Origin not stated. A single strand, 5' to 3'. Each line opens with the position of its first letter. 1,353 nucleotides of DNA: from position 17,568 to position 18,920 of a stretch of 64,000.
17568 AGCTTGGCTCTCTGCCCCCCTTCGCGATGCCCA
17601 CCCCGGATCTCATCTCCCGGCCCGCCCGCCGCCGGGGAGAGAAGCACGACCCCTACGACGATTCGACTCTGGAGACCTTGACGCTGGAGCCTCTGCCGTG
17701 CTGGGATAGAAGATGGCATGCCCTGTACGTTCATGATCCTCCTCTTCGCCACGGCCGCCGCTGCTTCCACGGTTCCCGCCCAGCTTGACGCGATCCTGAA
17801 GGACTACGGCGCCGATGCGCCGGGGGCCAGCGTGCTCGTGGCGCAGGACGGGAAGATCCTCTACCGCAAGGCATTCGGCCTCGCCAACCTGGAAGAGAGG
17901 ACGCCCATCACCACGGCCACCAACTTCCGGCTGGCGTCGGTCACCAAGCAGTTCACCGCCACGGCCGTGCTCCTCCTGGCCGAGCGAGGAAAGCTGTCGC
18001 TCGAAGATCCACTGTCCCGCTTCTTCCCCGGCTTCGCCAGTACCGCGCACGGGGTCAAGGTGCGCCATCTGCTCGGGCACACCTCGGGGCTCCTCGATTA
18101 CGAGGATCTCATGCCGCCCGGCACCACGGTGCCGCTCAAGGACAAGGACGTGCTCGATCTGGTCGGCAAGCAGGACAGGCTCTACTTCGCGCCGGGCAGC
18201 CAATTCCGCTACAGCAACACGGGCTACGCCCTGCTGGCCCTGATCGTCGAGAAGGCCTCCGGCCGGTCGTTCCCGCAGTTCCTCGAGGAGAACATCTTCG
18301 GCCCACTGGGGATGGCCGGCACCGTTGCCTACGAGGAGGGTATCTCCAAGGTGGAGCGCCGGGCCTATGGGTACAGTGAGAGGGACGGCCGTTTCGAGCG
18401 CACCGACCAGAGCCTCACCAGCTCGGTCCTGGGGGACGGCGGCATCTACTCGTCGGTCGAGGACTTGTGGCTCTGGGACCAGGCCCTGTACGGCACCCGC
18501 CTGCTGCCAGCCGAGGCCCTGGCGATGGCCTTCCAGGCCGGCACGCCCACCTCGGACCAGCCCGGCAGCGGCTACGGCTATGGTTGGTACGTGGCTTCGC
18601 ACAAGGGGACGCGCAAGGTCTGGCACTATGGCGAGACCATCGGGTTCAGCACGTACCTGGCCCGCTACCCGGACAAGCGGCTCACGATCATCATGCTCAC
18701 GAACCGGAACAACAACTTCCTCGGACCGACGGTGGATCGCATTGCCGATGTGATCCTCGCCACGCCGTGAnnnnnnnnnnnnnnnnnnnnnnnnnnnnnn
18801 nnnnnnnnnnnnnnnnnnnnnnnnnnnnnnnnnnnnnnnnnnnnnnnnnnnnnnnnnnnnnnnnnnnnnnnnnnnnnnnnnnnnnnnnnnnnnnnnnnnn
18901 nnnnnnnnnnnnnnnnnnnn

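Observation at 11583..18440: Three nested direct copies of the 5' end of a serine-hydrolase gene flank two inserted genes (CPBP/Abi protease and STAND NTPase)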

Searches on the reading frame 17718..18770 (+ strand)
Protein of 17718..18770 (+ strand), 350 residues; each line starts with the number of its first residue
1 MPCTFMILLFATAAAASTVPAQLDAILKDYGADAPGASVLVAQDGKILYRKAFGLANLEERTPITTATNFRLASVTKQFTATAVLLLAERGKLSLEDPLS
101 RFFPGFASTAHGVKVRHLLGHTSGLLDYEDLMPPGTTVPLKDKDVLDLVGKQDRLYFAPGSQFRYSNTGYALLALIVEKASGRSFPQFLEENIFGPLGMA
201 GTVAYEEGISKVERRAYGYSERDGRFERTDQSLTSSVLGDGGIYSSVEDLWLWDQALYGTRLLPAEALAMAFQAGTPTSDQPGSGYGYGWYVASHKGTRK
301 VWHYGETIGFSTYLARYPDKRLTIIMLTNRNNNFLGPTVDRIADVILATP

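Call 7: search_protein_families(library=pfam, proteins=[window:17718-18770:+], max_evalue=0.01)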
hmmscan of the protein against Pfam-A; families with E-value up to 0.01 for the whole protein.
window:17718-18770:+ (350 aa): 1 family
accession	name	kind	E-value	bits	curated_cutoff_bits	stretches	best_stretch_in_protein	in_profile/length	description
PF00144.29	Beta-lactamase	-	2.5e-73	247.5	27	1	23-333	1-313/329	Beta-lactamase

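Call 9: find_encoding_contigs(protein=window:17718-18770:+, flank=10000, max_places=10)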
Protein window:17718-18770:+ (350 aa): no gene with exactly this product is on record in the collection.

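Call 11: find_related_loci(query=window:17718-18770:+, collection=genome_contigs, flank=10000)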
Query window:17718-18770:+ (350 aa) in genome_contigs; peptide patterns used: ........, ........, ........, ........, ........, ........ (x = any residue, [..] = any of these).
554 stretches matched a pattern; 488 encode a relative of the query (tblastn E <= 1e-3); the best 80 are kept; 80 distinct loci.
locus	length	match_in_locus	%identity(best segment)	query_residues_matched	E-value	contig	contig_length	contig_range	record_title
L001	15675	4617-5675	94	1-350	0e+0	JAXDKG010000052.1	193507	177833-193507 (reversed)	MAG: Acidobacteriota bacterium isolate BP_59 scaffold_3954983, whole genome shotgun sequence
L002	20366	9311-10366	93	1-347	0e+0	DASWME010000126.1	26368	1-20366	MAG TPA_asm: Thermoanaerobaculia bacterium isolate SMAG_U3379 k141_5560, whole genome shotgun sequence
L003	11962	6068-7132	93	1-350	0e+0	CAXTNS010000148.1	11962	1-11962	MAG TPA_asm: uncultured Thermoanaerobaculia bacterium isolate public_SRR14722161_metawrap_bin.3 genome assembly, contig:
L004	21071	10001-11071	92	1-350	0e+0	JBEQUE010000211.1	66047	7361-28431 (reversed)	MAG: Acidobacteriota bacterium isolate MAG_Dt_02 k247_1866697, whole genome shotgun sequence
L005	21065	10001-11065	92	1-350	0e+0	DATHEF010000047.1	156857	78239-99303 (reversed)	MAG TPA_asm: Thermoanaerobaculia bacterium isolate SMAG_U12414 k141_159491, whole genome shotgun sequence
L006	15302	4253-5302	92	1-349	0e+0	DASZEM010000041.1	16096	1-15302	MAG TPA_asm: Thermoanaerobaculia bacterium isolate SMAG_U6494 k141_380927, whole genome shotgun sequence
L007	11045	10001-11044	93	1-347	0e+0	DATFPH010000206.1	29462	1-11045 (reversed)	MAG TPA_asm: Thermoanaerobaculia bacterium isolate SMAG_U9298 k141_198082, whole genome shotgun sequence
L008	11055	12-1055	90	1-347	0e+0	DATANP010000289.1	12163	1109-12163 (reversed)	MAG TPA_asm: Thermoanaerobaculia bacterium isolate SMAG_U7022 k141_100627, whole genome shotgun sequence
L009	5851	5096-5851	92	1-251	7e-153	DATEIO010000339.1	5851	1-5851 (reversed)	MAG TPA_asm: Thermoanaerobaculia bacterium isolate SMAG_U8840 k141_600500, whole genome shotgun sequence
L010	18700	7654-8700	93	3-350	0e+0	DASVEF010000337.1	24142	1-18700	MAG TPA_asm: Thermoanaerobaculia bacterium isolate SMAG_U2053 k141_1352377, whole genome shotgun sequence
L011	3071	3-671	91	127-349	8e-141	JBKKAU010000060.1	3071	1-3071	MAG: Thermoanaerobaculia bacterium isolate swi_bin.312 S1Ck127_2533066_flag_0_multi_3.7065_len_3071, whole genome shotgu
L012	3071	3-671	91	127-349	8e-141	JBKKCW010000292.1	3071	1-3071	MAG: Candidatus Limnocylindrales bacterium isolate swi_bin.62 k127_2533066, whole genome shotgun sequence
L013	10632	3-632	95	141-350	3e-133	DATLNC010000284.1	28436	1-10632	MAG TPA_asm: Thermoanaerobaculia bacterium isolate SMAG_U13790 k141_295633, whole genome shotgun sequence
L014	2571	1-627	94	146-350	3e-133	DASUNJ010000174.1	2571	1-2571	MAG TPA_asm: Thermoanaerobaculia bacterium isolate SMAG_U1597 k141_18203, whole genome shotgun sequence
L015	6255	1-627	92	146-350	1e-125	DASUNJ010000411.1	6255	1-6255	MAG TPA_asm: Thermoanaerobaculia bacterium isolate SMAG_U1597 k141_997944, whole genome shotgun sequence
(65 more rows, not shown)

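Call 21: find_related_loci(query=window:17718-18770:+, collection=metagenome_contigs, flank=10000)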
Query window:17718-18770:+ (350 aa) in metagenome_contigs; peptide patterns used: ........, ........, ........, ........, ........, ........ (x = any residue, [..] = any of these).
600 stretches matched a pattern (row limit reached: there are more); 522 encode a relative of the query (tblastn E <= 1e-3); the best 80 are kept; 80 distinct loci.
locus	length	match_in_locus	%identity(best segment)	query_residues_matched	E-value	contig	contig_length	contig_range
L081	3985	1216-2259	93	1-347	0e+0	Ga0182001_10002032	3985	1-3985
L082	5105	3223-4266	93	1-347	0e+0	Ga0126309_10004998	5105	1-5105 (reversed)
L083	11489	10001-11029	93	6-347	0e+0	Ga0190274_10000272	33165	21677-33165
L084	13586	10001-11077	89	1-350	0e+0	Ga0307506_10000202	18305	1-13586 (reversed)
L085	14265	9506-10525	92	16-350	0e+0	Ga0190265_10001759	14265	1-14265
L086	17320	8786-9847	89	1-350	0e+0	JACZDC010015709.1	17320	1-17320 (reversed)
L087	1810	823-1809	90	1-328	0e+0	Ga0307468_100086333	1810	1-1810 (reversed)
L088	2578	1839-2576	87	6-245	1e-142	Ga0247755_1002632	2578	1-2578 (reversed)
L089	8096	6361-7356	54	12-347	3e-113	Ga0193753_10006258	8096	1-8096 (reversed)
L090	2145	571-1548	55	7-332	9e-120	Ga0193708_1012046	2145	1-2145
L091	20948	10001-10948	57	14-332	8e-113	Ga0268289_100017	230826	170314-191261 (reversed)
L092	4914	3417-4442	52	7-348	2e-112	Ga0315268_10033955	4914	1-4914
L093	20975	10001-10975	55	21-347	1e-110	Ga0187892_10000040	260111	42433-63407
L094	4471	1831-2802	54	23-347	5e-111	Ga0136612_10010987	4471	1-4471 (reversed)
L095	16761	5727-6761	52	4-348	1e-109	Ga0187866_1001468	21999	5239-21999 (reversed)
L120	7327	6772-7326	88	1-181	2e-101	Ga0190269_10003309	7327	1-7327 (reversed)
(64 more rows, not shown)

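Call 28: search_protein_families(library=padloc, proteins=[window:17718-18770:+], max_evalue=0.01)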
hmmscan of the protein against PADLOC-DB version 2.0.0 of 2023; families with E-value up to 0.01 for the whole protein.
window:17718-18770:+ (350 aa): 0 families

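Call 29: search_protein_families(library=ncbifam, proteins=[window:17718-18770:+], max_evalue=0.001)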
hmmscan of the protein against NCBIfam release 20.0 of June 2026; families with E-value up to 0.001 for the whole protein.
window:17718-18770:+ (350 aa): 48 families (the best 25 are shown)
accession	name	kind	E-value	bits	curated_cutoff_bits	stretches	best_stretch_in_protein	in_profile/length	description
NF009622.0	PRK13128.1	equivalog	2.9e-37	128.4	443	1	17-333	7-317/518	D-aminopeptidase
NF033085.1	bla_class_C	equivalog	4.8e-29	101.3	415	1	16-256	5-233/356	class C beta-lactamase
NF007943.0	PRK10662.1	equivalog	1.5e-28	99.5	266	1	31-333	47-359/380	D-alanyl-D-alanine-carboxypeptidase/endopeptidase AmpH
NF038366.1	blaSFDC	exception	1.4e-24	86.9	840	1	25-257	38-257/382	SFDC family class C beta-lactamase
NF000423.2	blaSRT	exception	2.5e-24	86.2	860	1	6-224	15-223/378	SRT/SST family class C beta-lactamase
NF045671.1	blaPNC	exception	2.3e-23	82.7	750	1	32-223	60-244/401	PNC family class C beta-lactamase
NF041663.1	ampC_Sliq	exception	2.8e-23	82.4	860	1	7-249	16-245/378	cephalosporin-hydrolyzing class C beta-lactamase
NF000185.2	BlaEC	exception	1.9e-22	79.7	850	1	33-290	40-287/377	BlaEC family class C beta-lactamase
NF012173.1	CMY2-MIR-ACT-EC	exception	3.8e-22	78.6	680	1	33-271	44-271/380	CMY2/MIR/ACT/EC family class C beta-lactamase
NF040478.1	blaLAQ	exception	3.5e-21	75.6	850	1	16-256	28-255/380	LAQ family class C beta-lactamase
NF041665.1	blaPSZ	exception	5e-21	75.1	850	1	12-263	20-262/379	PSZ family class C beta-lactamase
NF038089.1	blaYRC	exception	7.9e-21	74.4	870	1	34-257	45-257/381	YRC family class C beta-lactamase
NF002968.0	PRK03642.1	equivalog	9.7e-21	74.1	385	1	26-203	47-241/432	penicillin binding protein PBP4B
NF000397.2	blaACC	exception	1.4e-20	73.7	850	1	32-266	45-268/385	ACC family cephalosporin-hydrolyzing class C beta-lactamase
NF012102.1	blaDHA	exception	1.6e-20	73.6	800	1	13-223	21-226/379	DHA family class C beta-lactamase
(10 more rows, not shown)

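Call 64: search_protein_families(library=pfam, proteins=[L002:6357-8405:+, L004:5198-7258:+, L005:7544-9943:+, L007:8492-8884:+, L009:2284-3180:+, L010:6902-7642:-, L010:5014-5331:+, L085:7735-9258:+, L085:5208-6167:+, L120:2258-3586:+], max_evalue=0.001)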
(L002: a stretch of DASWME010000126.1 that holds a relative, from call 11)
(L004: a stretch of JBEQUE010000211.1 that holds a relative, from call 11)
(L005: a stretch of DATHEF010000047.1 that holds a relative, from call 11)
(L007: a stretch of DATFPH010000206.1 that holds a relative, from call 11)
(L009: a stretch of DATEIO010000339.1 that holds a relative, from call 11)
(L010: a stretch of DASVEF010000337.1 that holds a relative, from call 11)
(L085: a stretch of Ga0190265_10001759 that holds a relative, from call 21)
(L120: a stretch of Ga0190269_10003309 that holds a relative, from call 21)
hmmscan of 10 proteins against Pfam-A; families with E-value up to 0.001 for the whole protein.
L002:6357-8405:+ (682 aa): 2 families
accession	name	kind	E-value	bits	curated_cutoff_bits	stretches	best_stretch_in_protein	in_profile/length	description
PF17660.6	BTRD1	-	4.5e-55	183.8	23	3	282-329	3-50/50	Polyglycine hydrolase-like, structural repeat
PF00144.29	Beta-lactamase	-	3.4e-38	132.1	27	1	350-664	1-272/329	Beta-lactamase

L004:5198-7258:+ (686 aa): 0 families

L005:7544-9943:+ (799 aa): 6 families
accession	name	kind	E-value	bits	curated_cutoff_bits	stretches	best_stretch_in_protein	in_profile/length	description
PF00593.30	TonB_dep_Rec_b-barrel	-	7.9e-58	197.8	27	1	331-768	13-436/436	TonB dependent receptor-like, beta-barrel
PF07715.20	Plug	-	3.7e-22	79.3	23.9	1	158-254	2-107/107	TonB-dependent Receptor Plug Domain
PF13620.12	CarboxypepD_reg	-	8.9e-15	55.2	32.3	1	47-128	3-82/82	Carboxypeptidase regulatory-like domain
PF25183.1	OMP_b-brl_4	-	1e-08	34.5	30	1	412-680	258-555/838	Outer membrane beta barrel domain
PF13715.12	CarbopepD_reg_2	-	1.1e-05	25.8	32.2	1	47-127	2-76/88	CarboxypepD_reg-like domain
PF02369.22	Big_1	-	4.7e-05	23.9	34.9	1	30-94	5-68/93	Bacterial Ig-like domain (group 1)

L007:8492-8884:+ (130 aa): 0 families

L009:2284-3180:+ (298 aa): 2 families
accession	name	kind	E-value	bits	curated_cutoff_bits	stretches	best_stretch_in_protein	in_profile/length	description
PF20367.4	DUF6662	-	3.6e-93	312.9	27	2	193-298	202-308/308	Family of unknown function (DUF6662)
PF13505.12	OMP_b-brl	-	6.7e-05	23.6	28.7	1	10-232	2-155/175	Outer membrane protein beta-barrel domain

L010:6902-7642:- (246 aa): 0 families

L010:5014-5331:+ (105 aa): 1 family
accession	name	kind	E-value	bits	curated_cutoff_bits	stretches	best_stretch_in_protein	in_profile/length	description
PF05015.19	HigB-like_toxin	-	1.3e-18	67.7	27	1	16-105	2-91/91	RelE-like toxin of type II toxin-antitoxin system HigB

L085:7735-9258:+ (507 aa): 4 families
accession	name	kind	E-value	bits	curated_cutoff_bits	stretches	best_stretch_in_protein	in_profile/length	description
PF05199.19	GMC_oxred_C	-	2.5e-15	57.7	24.6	1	429-492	75-138/139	GMC oxidoreductase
PF01266.30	DAO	-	3.5e-06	27.2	27.9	1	18-47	2-31/353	FAD dependent oxidoreductase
PF01494.25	FAD_binding_3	-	1.1e-05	25.3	22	1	15-49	1-35/349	FAD binding domain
PF13450.12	NAD_binding_8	-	0.00019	22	21.9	1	20-45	1-26/68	NAD(P)-binding Rossmann-like domain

L085:5208-6167:+ (319 aa): 0 families

L120:2258-3586:+ (442 aa): 0 families

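Call 66: search_protein_families(library=pfam, proteins=[L120:4167-4781:-, L007:3582-4451:+, L007:4640-6364:+, L085:6999-7637:+, L085:3276-4847:+, L004:3108-5273:-], max_evalue=0.1)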
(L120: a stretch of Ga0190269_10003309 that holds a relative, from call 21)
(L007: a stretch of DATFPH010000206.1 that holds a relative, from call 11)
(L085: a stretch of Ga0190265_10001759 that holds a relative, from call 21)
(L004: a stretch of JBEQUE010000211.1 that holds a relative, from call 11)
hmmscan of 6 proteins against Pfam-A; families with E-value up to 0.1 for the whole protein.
L120:4167-4781:- (204 aa): 0 families

L007:3582-4451:+ (289 aa): 1 family
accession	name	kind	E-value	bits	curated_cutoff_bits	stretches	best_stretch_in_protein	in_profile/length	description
PF00388.25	PI-PLC-X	-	0.00066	19.8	23.1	1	46-137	11-96/144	Phosphatidylinositol-specific phospholipase C, X domain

L007:4640-6364:+ (574 aa): 13 families
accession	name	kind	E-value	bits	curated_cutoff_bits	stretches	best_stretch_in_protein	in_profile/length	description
PF01593.30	Amino_oxidase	-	1.9e-59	202.6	19.8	1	79-546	1-439/443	Flavin containing amine oxidoreductase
PF13450.12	NAD_binding_8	-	2.6e-11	44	21.9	1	74-145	1-68/68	NAD(P)-binding Rossmann-like domain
PF12831.13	FAD_oxidored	-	8.4e-07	29.1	27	1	72-108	2-38/416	FAD dependent oxidoreductase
PF01266.30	DAO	-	1.7e-06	28.2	27.9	1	72-106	2-37/353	FAD dependent oxidoreductase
PF07992.20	Pyr_redox_2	-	3.3e-05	23.9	26.1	1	66-107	139-179/291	Pyridine nucleotide-disulphide oxidoreductase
PF03486.20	HI0933_like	-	5.4e-05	23.2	50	1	71-108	2-39/244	HI0933-like protein Rossmann domain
PF01946.23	Thi4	-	6.7e-05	22.7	26.2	1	63-109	11-58/235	Thi4 family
PF01262.27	AlaDh_PNT_C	-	8.6e-05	22.5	23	1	64-102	23-61/214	Alanine dehydrogenase/PNT, C-terminal domain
PF00890.30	FAD_binding_2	-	0.00028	20.6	20.4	1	72-106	2-36/414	FAD binding domain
PF01494.25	FAD_binding_3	-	0.00055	19.7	22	1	70-101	2-33/349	FAD binding domain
PF13738.12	Pyr_redox_3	-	0.0013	18.4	30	1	62-104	157-199/305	Pyridine nucleotide-disulphide oxidoreductase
PF00070.33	Pyr_redox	-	0.0024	18.8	22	1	71-105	1-35/82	Pyridine nucleotide-disulphide oxidoreductase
PF05834.18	Lycopene_cycl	-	0.012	15.2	23.4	0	310-357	91-142/380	Lycopene cyclase protein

L085:6999-7637:+ (212 aa): 1 family
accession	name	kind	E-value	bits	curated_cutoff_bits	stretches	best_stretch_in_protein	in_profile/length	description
PF15460.11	SAS4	-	0.072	13.6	24.4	0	62-131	20-90/99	Something about silencing, SAS, complex subunit 4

L085:3276-4847:+ (523 aa): 1 family
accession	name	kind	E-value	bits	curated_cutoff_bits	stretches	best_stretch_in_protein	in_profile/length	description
PF10941.13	DUF2620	-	0.076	13.7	25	0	224-245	41-62/115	Protein of unknown function DUF2620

L004:3108-5273:- (721 aa): 1 family
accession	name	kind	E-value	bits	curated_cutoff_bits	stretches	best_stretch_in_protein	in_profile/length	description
PF21226.3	MalQ_N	-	0.016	16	24.1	0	519-572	32-83/91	MalQ N-terminal beta sandwich domain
